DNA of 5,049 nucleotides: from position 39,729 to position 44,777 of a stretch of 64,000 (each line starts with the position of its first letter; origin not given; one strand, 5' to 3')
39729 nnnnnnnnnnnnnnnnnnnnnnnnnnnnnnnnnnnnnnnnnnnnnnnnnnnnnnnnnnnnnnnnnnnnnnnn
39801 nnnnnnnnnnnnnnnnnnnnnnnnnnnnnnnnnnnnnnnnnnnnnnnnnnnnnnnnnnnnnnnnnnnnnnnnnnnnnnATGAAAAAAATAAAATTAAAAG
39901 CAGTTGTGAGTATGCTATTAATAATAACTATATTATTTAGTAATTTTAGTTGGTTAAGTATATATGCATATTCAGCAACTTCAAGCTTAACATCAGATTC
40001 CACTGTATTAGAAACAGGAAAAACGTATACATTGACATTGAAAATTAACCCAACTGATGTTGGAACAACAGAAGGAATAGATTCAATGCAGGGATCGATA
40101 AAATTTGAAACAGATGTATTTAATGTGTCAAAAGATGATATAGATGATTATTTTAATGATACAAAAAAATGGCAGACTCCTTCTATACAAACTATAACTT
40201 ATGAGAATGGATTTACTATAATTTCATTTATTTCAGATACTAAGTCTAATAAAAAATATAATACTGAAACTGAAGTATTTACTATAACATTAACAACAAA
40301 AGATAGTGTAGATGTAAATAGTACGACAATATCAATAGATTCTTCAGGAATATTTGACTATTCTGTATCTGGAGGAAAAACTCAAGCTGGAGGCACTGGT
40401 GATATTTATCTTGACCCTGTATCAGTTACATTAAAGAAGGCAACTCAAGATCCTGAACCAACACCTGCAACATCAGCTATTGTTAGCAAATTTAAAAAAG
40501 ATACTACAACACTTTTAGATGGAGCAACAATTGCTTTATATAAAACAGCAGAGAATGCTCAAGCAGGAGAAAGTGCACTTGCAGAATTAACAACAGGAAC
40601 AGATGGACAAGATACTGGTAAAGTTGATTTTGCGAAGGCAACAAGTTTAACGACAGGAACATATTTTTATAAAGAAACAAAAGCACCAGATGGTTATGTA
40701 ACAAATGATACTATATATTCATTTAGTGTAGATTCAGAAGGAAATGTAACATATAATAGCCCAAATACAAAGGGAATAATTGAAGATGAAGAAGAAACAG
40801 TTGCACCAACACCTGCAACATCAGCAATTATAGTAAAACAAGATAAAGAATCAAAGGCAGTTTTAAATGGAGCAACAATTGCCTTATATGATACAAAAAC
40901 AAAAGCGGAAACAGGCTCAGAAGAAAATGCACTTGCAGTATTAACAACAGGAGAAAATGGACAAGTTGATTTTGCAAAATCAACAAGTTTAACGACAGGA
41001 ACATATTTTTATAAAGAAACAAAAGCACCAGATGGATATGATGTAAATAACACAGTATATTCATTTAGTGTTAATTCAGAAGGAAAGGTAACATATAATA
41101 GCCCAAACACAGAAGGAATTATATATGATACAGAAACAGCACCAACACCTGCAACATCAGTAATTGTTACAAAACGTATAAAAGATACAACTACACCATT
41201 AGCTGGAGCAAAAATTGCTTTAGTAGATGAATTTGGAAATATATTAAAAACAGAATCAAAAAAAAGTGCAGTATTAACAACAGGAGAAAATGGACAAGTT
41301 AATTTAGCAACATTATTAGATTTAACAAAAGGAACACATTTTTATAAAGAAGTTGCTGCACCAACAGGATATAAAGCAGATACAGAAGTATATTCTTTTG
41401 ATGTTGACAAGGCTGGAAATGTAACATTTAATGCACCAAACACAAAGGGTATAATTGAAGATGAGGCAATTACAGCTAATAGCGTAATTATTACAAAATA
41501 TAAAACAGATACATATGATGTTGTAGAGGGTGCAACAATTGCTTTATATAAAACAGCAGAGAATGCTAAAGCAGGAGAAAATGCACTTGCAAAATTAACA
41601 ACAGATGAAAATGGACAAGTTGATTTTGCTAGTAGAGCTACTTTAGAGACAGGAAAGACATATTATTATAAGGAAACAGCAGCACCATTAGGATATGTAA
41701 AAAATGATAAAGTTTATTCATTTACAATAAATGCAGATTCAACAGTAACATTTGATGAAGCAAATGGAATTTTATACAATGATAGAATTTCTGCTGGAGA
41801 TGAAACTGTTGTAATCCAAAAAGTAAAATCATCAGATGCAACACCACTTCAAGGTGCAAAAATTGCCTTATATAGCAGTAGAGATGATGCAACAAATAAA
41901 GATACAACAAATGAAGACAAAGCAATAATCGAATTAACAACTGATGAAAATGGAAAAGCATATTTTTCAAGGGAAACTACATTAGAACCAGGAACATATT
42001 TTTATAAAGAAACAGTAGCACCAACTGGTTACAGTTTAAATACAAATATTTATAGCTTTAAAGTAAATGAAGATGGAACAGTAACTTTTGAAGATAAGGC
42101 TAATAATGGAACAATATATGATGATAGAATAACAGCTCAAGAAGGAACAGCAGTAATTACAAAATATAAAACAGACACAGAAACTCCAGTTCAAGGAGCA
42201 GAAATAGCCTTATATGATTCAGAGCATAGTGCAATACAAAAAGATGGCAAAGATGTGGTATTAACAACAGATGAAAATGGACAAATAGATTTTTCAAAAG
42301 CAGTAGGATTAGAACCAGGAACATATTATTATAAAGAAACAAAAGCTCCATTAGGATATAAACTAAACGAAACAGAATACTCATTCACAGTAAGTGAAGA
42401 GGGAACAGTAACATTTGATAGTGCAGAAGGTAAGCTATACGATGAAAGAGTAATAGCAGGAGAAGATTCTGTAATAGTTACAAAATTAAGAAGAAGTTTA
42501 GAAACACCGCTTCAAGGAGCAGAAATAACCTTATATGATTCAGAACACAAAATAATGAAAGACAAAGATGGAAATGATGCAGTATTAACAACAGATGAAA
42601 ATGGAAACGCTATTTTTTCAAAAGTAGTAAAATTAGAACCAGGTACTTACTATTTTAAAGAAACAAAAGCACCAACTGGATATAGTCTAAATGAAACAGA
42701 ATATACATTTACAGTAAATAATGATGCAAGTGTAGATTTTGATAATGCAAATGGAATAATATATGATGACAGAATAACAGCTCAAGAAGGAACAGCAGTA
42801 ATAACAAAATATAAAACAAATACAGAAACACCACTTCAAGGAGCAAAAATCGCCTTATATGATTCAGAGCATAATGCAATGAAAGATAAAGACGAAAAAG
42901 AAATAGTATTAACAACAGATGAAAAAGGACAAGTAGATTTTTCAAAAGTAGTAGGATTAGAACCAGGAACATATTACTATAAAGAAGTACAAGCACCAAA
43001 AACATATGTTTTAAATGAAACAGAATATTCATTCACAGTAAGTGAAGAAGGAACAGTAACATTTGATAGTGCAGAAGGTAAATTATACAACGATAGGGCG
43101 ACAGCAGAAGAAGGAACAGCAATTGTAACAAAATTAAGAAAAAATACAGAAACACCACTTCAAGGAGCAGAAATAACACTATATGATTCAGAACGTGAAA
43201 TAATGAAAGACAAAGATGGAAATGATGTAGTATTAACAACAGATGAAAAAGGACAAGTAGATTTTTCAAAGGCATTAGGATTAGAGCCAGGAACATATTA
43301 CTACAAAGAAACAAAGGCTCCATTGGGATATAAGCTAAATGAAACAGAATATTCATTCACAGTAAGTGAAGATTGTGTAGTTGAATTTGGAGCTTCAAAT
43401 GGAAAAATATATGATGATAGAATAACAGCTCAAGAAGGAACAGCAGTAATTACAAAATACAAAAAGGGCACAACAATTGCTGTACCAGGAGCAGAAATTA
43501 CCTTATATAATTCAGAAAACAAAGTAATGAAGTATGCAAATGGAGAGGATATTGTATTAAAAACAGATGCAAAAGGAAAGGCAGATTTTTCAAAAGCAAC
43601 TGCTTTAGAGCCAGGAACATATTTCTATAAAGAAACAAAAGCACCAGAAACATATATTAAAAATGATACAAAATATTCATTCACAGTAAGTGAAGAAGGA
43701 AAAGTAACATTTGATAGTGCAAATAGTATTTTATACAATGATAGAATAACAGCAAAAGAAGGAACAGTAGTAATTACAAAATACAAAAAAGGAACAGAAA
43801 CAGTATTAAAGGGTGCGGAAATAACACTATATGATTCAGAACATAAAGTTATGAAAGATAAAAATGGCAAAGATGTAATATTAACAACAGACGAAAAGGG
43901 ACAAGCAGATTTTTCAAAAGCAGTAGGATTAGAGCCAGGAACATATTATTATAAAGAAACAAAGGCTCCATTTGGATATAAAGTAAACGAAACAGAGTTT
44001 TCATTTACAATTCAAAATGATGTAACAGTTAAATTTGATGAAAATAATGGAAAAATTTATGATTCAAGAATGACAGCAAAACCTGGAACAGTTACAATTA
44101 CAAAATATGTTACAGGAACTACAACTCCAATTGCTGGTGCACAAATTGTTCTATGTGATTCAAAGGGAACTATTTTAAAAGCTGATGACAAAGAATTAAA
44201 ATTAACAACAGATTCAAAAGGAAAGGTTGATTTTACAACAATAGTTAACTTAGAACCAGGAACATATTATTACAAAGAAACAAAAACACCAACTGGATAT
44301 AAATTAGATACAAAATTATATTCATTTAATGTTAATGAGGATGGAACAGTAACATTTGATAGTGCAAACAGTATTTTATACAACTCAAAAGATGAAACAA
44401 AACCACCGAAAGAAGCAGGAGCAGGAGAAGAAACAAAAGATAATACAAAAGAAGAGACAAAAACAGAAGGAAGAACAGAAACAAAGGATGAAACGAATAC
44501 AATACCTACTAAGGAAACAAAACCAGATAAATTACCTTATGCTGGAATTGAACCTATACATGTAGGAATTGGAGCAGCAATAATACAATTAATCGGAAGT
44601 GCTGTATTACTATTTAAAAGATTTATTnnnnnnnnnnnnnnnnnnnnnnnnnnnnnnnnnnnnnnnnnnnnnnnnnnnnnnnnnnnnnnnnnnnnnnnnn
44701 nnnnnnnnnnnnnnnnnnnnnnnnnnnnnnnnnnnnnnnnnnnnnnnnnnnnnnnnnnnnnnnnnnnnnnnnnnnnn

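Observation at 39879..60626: Non-cellulosomal cohesin-dockerin surface assembly: giant dockerin-tipped vWA adhesin plus three cohesin-like anchored proteins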

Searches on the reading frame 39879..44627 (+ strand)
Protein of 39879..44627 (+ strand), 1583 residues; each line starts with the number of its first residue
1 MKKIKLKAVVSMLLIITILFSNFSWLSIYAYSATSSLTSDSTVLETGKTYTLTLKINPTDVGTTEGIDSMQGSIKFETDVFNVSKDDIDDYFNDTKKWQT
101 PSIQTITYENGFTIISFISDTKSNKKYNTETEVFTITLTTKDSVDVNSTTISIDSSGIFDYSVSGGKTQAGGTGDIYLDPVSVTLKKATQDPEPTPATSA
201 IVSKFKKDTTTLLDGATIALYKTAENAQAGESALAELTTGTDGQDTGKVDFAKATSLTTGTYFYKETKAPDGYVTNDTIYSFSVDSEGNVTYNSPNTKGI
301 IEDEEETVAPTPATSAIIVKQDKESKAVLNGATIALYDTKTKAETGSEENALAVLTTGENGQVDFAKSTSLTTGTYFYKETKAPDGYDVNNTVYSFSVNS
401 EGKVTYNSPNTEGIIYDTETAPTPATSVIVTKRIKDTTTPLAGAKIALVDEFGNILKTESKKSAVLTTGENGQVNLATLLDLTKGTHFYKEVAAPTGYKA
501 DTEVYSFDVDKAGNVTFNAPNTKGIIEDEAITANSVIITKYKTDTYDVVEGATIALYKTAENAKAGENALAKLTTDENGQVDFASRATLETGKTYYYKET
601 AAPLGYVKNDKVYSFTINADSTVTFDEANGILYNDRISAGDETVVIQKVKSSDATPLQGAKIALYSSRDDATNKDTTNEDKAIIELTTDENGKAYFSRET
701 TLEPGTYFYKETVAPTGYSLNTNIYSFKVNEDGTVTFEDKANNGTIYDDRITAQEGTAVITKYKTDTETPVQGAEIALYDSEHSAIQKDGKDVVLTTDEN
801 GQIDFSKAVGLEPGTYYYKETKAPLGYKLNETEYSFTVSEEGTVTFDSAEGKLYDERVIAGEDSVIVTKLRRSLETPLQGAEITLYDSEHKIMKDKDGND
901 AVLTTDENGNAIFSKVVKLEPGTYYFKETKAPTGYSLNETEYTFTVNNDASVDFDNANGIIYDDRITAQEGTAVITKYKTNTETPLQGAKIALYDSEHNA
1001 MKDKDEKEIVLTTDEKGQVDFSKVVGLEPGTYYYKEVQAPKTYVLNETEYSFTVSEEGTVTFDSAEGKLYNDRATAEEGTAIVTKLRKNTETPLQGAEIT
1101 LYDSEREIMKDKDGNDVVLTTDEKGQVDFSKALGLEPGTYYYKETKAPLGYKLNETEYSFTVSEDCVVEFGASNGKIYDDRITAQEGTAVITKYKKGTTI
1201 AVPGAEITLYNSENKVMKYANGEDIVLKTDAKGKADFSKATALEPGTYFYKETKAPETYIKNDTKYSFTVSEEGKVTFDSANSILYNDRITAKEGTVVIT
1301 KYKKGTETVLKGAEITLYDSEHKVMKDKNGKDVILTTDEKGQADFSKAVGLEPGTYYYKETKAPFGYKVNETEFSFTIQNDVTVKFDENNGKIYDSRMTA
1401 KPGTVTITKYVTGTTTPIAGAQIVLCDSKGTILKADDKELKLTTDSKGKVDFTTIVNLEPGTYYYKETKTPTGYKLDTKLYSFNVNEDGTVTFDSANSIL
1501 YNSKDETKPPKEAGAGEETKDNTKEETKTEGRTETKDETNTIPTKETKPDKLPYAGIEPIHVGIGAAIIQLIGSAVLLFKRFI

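Call 7: search_protein_families(library=pfam, proteins=[window:39879-44627:+], max_evalue=0.1)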
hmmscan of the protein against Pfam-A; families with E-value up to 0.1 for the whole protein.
window:39879-44627:+ (1583 aa): 9 families
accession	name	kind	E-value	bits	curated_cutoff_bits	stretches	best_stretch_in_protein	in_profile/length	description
PF17802.7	SpaA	-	2e-184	598.8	23.1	12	864-956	2-89/91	Prealbumin-like fold domain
PF11974.14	bMG3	-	1.5e-14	54.2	34.9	0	1198-1241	24-60/103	Bacterial alpha-2-macroglobulin MG3 domain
PF20598.4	DUF6795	-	1.1e-09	38.9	27.4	0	982-1025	8-47/103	Domain of unknown function (DUF6795)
PF16561.11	AMPK1_CBM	-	2.8e-06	27.9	26.8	0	1440-1466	27-50/85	Glycogen recognition site of AMP-activated protein kinase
PF12580.14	TPPII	-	0.011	15.7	29.7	0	392-420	49-77/187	Tripeptidyl peptidase II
PF22746.1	SHOCT-like_DUF2089-C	-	0.013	15.6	27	0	963-981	12-30/32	SHOCT-like domain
PF04775.20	Bile_Hydr_Trans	-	0.017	15.4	27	0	340-377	22-58/126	Acyl-CoA thioester hydrolase/BAAT N-terminal region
PF11605.14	Vps36_ESCRT-II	-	0.054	14.1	24.1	0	1307-1337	15-44/92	Vacuolar protein sorting protein 36 Vps36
PF14524.12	Wzt_C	-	0.056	13.9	30.4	0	337-398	64-129/143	Wzt C-terminal domain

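Call 20: search_protein_families(library=ncbifam, proteins=[window:39879-44627:+], max_evalue=0.1)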
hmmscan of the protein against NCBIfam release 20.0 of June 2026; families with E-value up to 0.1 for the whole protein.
window:39879-44627:+ (1583 aa): 4 families
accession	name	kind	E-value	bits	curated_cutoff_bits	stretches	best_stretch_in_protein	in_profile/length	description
NF033902.0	iso_D2_wall_anc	subfamily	3.2e-55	187.9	95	11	867-952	384-485/540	SpaH/EbpB family LPXTG-anchored major pilin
NF009918.0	PRK13378.1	equivalog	1.7e-12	47.6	161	0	703-741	10-48/118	protocatechuate 4,5-dioxygenase subunit alpha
TIGR01901.1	adhes_NPXG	domain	4.7e-07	29.6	29.1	0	614-660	6-41/79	filamentous hemagglutinin N-terminal domain-containing protein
TIGR02107.1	PQQ_syn_pqqA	equivalog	0.038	13.9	20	0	1096-1102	12-18/21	pyrroloquinoline quinone precursor peptide PqqA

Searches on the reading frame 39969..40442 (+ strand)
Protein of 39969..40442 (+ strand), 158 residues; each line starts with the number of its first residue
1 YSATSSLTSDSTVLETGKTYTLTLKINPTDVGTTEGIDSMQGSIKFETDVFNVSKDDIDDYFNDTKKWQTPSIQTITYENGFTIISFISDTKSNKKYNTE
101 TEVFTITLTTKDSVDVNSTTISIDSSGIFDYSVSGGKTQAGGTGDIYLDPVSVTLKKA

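Call 21: search_protein_families(library=pfam, proteins=[window:39969-40442:+], max_evalue=10)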
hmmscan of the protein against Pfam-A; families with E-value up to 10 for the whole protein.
seq(158 aa): 1 family
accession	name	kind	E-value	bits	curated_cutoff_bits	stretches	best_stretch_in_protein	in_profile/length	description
PF18811.7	DPPIV_rep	-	2.8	8.4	30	1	59-65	9-15/21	Dipeptidyl peptidase IV (DPP IV) low complexity region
